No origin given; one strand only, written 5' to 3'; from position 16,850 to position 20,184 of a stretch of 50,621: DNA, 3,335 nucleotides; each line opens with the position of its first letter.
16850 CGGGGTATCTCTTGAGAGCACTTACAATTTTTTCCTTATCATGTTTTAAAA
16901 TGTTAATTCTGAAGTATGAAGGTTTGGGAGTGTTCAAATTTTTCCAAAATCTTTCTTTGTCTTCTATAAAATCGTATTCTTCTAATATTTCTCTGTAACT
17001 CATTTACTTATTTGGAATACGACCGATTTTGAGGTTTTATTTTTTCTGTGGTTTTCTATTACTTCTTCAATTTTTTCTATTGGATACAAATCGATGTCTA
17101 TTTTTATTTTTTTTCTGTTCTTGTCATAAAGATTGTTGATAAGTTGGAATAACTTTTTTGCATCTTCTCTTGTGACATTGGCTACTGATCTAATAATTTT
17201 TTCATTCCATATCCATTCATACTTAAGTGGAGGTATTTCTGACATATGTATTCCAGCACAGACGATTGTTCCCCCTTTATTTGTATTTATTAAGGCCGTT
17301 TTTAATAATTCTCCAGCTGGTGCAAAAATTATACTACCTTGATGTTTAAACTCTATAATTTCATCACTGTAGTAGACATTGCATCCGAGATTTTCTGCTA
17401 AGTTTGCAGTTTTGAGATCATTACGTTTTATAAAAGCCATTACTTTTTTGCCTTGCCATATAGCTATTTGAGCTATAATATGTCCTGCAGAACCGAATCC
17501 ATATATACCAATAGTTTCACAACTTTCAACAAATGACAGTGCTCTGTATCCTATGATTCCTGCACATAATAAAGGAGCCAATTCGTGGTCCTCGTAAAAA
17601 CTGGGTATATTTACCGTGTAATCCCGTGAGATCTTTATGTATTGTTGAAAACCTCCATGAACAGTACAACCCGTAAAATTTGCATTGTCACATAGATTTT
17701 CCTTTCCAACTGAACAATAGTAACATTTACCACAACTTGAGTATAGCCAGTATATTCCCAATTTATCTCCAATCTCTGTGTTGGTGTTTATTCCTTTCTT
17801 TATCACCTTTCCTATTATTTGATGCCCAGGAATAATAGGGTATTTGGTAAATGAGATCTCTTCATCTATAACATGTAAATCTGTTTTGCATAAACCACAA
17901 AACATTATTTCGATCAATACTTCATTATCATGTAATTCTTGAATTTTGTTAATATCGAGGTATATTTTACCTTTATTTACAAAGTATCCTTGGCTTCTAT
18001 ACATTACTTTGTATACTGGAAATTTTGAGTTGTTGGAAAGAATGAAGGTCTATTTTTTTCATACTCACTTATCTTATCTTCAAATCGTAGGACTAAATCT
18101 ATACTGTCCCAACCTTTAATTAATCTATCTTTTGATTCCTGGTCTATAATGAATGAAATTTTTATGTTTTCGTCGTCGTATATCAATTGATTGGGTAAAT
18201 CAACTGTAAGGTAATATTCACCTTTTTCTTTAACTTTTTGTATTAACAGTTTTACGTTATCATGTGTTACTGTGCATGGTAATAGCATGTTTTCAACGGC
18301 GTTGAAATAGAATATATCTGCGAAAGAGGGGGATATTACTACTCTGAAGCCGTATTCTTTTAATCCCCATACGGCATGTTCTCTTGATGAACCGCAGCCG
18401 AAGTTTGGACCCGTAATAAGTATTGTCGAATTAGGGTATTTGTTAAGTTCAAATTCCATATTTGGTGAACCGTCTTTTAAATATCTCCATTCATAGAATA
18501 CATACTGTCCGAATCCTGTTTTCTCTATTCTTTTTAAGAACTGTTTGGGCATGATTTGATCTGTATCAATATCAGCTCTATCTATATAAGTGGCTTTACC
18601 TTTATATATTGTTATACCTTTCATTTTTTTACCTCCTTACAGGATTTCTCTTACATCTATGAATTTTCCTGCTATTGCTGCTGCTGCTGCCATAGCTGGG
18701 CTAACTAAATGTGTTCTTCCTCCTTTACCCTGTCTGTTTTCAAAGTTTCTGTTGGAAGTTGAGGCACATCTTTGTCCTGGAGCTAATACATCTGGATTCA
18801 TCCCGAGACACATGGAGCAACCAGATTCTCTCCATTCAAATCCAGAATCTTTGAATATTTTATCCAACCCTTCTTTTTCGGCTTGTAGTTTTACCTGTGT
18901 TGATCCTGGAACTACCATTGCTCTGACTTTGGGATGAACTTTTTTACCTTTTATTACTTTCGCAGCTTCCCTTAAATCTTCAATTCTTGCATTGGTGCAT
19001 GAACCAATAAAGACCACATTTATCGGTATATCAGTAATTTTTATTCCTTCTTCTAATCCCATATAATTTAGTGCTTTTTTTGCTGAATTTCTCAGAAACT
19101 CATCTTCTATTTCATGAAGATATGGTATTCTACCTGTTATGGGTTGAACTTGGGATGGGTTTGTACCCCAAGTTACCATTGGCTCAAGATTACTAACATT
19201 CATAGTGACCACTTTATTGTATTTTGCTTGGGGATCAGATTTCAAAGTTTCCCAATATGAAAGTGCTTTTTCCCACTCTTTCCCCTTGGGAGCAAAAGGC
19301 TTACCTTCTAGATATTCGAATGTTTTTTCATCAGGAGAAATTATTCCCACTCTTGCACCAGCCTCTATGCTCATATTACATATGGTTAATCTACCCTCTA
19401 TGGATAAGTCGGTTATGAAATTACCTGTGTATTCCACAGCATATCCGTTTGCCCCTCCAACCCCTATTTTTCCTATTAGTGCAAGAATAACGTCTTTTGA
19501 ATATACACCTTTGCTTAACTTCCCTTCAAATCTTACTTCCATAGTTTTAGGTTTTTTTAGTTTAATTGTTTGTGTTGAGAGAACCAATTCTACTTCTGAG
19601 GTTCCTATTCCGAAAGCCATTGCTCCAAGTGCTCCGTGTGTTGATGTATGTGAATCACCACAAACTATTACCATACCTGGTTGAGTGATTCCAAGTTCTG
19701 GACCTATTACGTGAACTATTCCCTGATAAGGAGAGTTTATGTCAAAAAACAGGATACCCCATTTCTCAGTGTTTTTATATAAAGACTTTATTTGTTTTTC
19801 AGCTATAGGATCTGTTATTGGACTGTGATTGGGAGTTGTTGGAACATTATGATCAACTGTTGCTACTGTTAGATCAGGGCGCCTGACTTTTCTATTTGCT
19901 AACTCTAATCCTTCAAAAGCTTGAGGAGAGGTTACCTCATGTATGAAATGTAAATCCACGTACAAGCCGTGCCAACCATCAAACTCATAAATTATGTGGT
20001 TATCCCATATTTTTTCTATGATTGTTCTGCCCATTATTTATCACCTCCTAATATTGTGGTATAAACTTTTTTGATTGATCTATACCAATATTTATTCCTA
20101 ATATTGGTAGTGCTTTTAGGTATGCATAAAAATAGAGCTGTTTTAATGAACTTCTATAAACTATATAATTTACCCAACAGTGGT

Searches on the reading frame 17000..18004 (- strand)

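Call 17: search_protein_families(library=pfam, proteins=[window:17000-18004:-], max_evalue=0.000001)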
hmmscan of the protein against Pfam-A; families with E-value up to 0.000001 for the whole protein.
window:17000-18004:- (334 aa): 1 family
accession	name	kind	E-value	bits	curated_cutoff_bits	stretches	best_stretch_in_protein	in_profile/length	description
PF08240.17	ADH_N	-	5.1e-24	84.9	23.5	1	26-134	2-103/104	Alcohol dehydrogenase GroES-like domain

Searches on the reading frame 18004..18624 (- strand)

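Call 17: search_protein_families(library=pfam, proteins=[window:18004-18624:-], max_evalue=0.000001)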
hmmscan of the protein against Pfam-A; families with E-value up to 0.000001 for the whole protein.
window:18004-18624:- (206 aa): 1 family
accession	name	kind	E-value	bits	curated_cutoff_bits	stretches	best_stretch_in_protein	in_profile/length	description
PF00694.25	Aconitase_C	-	6e-31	107.9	22.8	1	1-119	1-128/131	Aconitase C-terminal domain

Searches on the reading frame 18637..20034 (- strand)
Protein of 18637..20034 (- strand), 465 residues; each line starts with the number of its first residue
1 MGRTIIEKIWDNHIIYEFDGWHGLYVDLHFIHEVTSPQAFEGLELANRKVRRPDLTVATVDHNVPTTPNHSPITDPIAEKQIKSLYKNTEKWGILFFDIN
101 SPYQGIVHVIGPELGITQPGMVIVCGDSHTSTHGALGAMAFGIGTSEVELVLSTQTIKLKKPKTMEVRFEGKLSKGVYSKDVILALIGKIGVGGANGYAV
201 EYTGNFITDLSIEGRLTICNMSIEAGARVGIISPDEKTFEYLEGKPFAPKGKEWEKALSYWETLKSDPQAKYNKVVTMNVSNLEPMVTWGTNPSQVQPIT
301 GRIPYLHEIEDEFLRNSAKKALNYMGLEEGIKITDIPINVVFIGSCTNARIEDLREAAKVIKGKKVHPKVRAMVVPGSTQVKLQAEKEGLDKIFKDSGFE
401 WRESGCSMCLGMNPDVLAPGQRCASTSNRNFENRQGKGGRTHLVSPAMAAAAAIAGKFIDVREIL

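Call 17: search_protein_families(library=pfam, proteins=[window:18637-20034:-], max_evalue=0.000001)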
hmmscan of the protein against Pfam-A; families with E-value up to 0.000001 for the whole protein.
window:18637-20034:- (465 aa): 1 family
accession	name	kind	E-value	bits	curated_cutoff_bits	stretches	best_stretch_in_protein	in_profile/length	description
PF00330.25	Aconitase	-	2.1e-178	594.5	28.7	1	7-456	1-463/463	Aconitase family (aconitate hydratase)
